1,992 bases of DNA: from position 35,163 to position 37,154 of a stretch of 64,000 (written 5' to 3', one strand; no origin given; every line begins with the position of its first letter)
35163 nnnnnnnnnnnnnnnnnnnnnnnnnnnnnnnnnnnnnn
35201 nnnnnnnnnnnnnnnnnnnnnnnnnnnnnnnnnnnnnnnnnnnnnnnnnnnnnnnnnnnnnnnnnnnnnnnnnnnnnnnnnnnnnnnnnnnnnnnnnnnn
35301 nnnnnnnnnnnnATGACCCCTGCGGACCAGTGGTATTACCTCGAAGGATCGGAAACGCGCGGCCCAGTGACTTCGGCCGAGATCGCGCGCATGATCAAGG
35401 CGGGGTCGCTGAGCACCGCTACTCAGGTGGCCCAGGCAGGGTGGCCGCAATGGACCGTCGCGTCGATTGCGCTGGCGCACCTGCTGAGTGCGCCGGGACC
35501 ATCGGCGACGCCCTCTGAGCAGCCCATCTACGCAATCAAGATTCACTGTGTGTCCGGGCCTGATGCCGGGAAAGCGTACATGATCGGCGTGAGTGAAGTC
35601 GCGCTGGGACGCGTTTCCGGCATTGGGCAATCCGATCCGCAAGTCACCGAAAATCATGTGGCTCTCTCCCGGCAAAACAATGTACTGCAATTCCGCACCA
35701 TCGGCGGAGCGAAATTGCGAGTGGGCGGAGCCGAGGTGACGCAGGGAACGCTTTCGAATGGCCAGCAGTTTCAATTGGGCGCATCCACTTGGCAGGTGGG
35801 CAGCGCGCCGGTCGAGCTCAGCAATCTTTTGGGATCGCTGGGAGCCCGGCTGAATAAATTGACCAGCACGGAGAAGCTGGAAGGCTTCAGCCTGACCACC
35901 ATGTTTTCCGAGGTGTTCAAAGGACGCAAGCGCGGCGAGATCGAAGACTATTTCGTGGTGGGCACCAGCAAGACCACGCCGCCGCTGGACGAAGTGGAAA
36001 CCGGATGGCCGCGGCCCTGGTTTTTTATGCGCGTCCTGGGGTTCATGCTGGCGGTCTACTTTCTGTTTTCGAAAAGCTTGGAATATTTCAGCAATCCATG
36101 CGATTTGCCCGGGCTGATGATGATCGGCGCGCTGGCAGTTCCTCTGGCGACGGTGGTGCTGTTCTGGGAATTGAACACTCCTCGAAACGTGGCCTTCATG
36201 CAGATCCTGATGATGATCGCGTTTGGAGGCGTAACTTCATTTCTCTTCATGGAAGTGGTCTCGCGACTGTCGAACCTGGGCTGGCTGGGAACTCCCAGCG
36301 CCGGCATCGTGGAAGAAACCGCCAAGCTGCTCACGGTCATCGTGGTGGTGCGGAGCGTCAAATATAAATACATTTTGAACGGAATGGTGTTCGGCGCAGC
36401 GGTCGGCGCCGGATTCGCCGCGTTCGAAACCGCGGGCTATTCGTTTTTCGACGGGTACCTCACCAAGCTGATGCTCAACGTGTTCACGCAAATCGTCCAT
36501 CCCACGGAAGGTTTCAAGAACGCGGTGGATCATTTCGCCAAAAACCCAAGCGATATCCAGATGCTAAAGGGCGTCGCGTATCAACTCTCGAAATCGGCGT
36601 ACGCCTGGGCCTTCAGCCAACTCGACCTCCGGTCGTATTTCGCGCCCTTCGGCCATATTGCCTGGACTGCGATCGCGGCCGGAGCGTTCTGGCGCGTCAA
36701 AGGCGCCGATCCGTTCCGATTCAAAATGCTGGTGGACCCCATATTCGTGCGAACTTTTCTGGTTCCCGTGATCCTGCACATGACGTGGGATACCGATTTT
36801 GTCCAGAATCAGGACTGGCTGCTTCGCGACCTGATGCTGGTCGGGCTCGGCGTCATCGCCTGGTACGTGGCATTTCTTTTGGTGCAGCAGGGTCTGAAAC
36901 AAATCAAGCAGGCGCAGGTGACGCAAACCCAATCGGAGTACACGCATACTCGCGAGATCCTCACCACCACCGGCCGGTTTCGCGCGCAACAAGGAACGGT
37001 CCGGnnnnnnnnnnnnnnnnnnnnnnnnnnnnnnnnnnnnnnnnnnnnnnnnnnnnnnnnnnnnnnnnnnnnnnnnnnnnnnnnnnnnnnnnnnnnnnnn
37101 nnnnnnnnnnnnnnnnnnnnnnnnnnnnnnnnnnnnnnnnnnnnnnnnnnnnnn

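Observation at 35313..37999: GYF-like + FHA-like reader domains fused to a PrsW-type intramembrane protease and coupled to a double GNAT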

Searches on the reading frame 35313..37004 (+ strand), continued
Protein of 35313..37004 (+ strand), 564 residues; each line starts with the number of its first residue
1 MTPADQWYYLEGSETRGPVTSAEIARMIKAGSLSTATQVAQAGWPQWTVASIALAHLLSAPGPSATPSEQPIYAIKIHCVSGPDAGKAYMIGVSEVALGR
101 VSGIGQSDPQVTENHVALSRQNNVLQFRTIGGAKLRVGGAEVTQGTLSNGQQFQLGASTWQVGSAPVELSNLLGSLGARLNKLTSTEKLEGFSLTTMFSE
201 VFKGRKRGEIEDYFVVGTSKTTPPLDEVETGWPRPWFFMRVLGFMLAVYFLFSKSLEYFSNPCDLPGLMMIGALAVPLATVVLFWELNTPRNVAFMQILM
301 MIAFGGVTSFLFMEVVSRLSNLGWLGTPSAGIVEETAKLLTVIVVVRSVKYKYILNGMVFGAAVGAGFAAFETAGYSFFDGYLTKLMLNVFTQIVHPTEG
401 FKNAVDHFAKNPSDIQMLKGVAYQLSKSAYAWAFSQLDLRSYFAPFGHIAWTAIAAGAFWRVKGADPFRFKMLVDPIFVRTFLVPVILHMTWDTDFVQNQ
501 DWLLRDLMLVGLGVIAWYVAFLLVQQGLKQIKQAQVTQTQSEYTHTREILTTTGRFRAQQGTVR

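Call 29: predict_structure(alignment_id=A2)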
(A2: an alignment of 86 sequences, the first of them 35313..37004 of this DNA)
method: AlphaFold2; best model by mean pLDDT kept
length: 564 residues; sequences in the alignment: 86
mean_pLDDT: 86.8   pTM: 0.70
mean pLDDT of the five models: 86.8, 85.7, 83.9, 83.6, 82.7
residues with pLDDT >= 90: 357; 70-90: 128; 50-70: 57; < 50: 22
segments of 3 or more residues with pLDDT < 50: 61-68, 187-189, 555-560, 562-564
pLDDT, mean of each block of 10 residues (from residue 1): 78 94 96 96 93 87 44 79 87 80 87 91 88 93 94 95 76 76 62 61 66 64 71 72 87 87 91 94 90 91 96 94 92 97 92 96 98 97 97 95 94 94 93 94 94 98 95 98 98 96 96 97 93 89 78 52 47
secondary structure, 60 per line:
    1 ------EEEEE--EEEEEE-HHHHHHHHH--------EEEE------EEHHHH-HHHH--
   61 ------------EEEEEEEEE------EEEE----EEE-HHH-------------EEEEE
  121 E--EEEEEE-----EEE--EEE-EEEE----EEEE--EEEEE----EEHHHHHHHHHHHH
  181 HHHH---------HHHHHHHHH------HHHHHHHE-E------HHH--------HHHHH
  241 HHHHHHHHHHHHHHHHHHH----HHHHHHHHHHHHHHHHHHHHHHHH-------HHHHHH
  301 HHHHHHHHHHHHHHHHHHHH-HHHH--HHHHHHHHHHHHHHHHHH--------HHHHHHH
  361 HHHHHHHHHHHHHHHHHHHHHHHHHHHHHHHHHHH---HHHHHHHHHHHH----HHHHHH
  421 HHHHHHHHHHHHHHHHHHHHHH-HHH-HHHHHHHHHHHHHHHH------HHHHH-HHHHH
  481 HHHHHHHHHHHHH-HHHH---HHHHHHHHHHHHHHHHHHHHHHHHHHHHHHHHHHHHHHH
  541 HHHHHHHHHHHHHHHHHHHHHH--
elements in order: E7-11 E14-19 H21-29 E38-41 H50-53 H55-58 E73-81 E88-91 E96-98 E116-121 E124-129 E135-137 E140-142 E144-147 E152-155 E158-162 H169-184 H194-202 H209-215 H236-259 H264-287 H295-320 H322-325 H328-345 H354-395 H399-410 H415-442 H448-463 H470-474 H476-493 H495-498 H502-562

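Call 31: fold_search(model_id=the predicted structure, library=pdb)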
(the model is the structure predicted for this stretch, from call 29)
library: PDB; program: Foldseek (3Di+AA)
matches with E <= 10: 462; with E <= 0.001: 25
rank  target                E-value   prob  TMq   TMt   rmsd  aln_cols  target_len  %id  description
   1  6i2r_B                2.4e-05  1.00  0.15  0.82   2.1        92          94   21  Crystal structure of the SucA domain of Mycobacterium smegmatis KGD (alpha-ketoglutarate decarboxylase), mutant R802A, (released 2019-05-22)
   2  6i2q_B                4.9e-05  1.00  0.15  0.81   2.0        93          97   20  Crystal structure of the wild-type SucA domain of Mycobacterium smegmatis KGD (alpha-ketoglutarate decarboxylase), in  (released 2019-05-22)
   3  3poa_A                7.1e-05  1.00  0.15  0.77   2.7       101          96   20  Structural and functional analysis of phosphothreonine-dependent FHA domain interactions (released 2011-01-26)
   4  7rj3_A                8.1e-05  1.00  0.15  0.75   2.7        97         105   21  Crystal Structure of the Forkhead Associated (FHA) Domain of the Glycogen Accumulation Regulator (GarA) from Mycobacte (released 2021-07-28)
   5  7rj3_C                8.5e-05  1.00  0.16  0.80   2.2        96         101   22  Crystal Structure of the Forkhead Associated (FHA) Domain of the Glycogen Accumulation Regulator (GarA) from Mycobacte (released 2021-07-28)
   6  6hbz_B                8.5e-05  1.00  0.15  0.30   2.7        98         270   20  Bdellovibrio bacteriovorus DgcB Full-length (released 2019-08-28)
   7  6i2p_E                1.2e-04  1.00  0.15  0.73   5.4       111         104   19  Crystal structure of the Mycobacterium tuberculosis PknB kinase domain (L33E mutant) in complex with its substrate Gar (released 2019-05-22)
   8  3gqs_B                1.3e-04  1.00  0.15  0.73   3.3        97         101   18  Crystal structure of the FHA domain of CT664 protein from Chlamydia trachomatis (released 2009-04-07)
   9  7rj3_B                1.4e-04  1.00  0.16  0.79   3.1       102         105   22  Crystal Structure of the Forkhead Associated (FHA) Domain of the Glycogen Accumulation Regulator (GarA) from Mycobacte (released 2021-07-28)
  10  3po8                  1.4e-04  1.00  0.14  0.73   3.1        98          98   19  Structural and functional analysis of phosphothreonine-dependent FHA domain interactions (released 2011-01-26)
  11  6i2r_D                1.6e-04  1.00  0.14  0.80   2.1        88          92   22  Crystal structure of the SucA domain of Mycobacterium smegmatis KGD (alpha-ketoglutarate decarboxylase), mutant R802A, (released 2019-05-22)
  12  8p5x_G                1.9e-04  1.00  0.16  0.79   2.2        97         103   18  Single particle cryo-EM structure of the complex between Corynebacterium glutamicum homohexameric 2-oxoglutarate dehyd (released 2023-08-16)
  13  8p5r_H                2.3e-04  1.00  0.15  0.81   2.2        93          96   20  Crystal structure of full-length, homohexameric 2-oxoglutarate dehydrogenase KGD from Mycobacterium smegmatis in compl (released 2023-08-16)
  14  6i2p_D                2.4e-04  1.00  0.15  0.67   2.6       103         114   19  Crystal structure of the Mycobacterium tuberculosis PknB kinase domain (L33E mutant) in complex with its substrate Gar (released 2019-05-22)
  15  6hc0_C                2.6e-04  1.00  0.15  0.74   2.7        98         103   20  Bdellovibrio bacteriovorus DgcB FHA domain, tail complex (released 2019-08-28)
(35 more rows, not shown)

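Call 32: search_solved_structures(query=A2, max_evalue=1, show_alignments=3)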
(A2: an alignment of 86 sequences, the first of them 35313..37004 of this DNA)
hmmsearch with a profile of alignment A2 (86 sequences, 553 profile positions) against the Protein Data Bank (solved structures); distinct sequences matched with E-value up to 1: 2.
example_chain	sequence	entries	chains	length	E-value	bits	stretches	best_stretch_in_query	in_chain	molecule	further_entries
7z3c_A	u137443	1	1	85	0.13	13.9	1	3-65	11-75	Adventurous gliding motility protein X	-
7rup_A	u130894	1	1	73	0.46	12.1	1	3-49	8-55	GRB10-interacting GYF protein 2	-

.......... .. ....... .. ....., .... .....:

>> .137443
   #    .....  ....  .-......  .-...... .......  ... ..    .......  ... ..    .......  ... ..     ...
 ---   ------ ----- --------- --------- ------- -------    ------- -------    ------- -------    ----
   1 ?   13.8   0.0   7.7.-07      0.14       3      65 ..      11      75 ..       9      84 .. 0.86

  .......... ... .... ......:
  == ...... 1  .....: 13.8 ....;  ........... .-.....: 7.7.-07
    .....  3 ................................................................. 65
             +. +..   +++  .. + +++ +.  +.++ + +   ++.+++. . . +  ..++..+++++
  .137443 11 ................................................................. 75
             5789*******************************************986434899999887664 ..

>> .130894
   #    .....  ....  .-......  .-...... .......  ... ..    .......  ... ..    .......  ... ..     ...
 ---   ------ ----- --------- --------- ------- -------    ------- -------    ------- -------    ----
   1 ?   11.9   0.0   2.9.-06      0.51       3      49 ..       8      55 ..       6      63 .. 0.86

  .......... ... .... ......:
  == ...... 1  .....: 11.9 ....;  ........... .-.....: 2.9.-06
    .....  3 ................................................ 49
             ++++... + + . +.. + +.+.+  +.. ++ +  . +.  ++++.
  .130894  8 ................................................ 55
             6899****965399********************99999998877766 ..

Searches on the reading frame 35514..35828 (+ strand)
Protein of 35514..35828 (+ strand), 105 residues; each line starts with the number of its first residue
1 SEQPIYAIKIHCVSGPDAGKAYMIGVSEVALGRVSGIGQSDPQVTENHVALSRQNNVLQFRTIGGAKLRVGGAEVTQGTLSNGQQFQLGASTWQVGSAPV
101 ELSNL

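Call 35: search_solved_structures(query=A3, max_evalue=10, show_alignments=5)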
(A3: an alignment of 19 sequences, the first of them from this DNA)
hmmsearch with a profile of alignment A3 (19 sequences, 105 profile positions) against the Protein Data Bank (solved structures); distinct sequences matched with E-value up to 10: 12.
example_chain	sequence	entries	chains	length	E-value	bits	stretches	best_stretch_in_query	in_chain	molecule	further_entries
3gqs_A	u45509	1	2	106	0.021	18.2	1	17-93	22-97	Adenylate cyclase-like protein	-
2kkl_A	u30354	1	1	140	0.021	18.2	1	14-90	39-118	Uncharacterized protein Mb1858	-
2kfu_A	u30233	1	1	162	0.024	18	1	14-90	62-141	Rv1827 pThr 22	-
6i2p_D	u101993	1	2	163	0.025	18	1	14-90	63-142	Glycogen accumulation regulator GarA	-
7rj3_A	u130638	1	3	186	0.033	17.6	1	14-90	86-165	Glycogen accumulation regulator GarA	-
3po8_A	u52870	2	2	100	0.11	15.9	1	18-99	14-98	Putative uncharacterized protein TB39.8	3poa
1mzk_A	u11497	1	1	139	0.14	15.6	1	10-82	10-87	KINASE ASSOCIATED PROTEIN PHOSPHATASE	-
2lc1_A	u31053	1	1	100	0.3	14.5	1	18-94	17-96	Putative uncharacterized protein TB39.8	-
6i2q_B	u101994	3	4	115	0.39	14.1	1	14-90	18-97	Glycogen accumulation regulator GarA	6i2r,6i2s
6hc1_A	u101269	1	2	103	0.41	14.1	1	17-92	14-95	GGDEF domain protein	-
6hc0_B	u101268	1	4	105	0.41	14.1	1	17-92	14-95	GGDEF domain protein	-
8p5r_G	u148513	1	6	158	0.83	13.1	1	14-90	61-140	Glycogen accumulation regulator GarA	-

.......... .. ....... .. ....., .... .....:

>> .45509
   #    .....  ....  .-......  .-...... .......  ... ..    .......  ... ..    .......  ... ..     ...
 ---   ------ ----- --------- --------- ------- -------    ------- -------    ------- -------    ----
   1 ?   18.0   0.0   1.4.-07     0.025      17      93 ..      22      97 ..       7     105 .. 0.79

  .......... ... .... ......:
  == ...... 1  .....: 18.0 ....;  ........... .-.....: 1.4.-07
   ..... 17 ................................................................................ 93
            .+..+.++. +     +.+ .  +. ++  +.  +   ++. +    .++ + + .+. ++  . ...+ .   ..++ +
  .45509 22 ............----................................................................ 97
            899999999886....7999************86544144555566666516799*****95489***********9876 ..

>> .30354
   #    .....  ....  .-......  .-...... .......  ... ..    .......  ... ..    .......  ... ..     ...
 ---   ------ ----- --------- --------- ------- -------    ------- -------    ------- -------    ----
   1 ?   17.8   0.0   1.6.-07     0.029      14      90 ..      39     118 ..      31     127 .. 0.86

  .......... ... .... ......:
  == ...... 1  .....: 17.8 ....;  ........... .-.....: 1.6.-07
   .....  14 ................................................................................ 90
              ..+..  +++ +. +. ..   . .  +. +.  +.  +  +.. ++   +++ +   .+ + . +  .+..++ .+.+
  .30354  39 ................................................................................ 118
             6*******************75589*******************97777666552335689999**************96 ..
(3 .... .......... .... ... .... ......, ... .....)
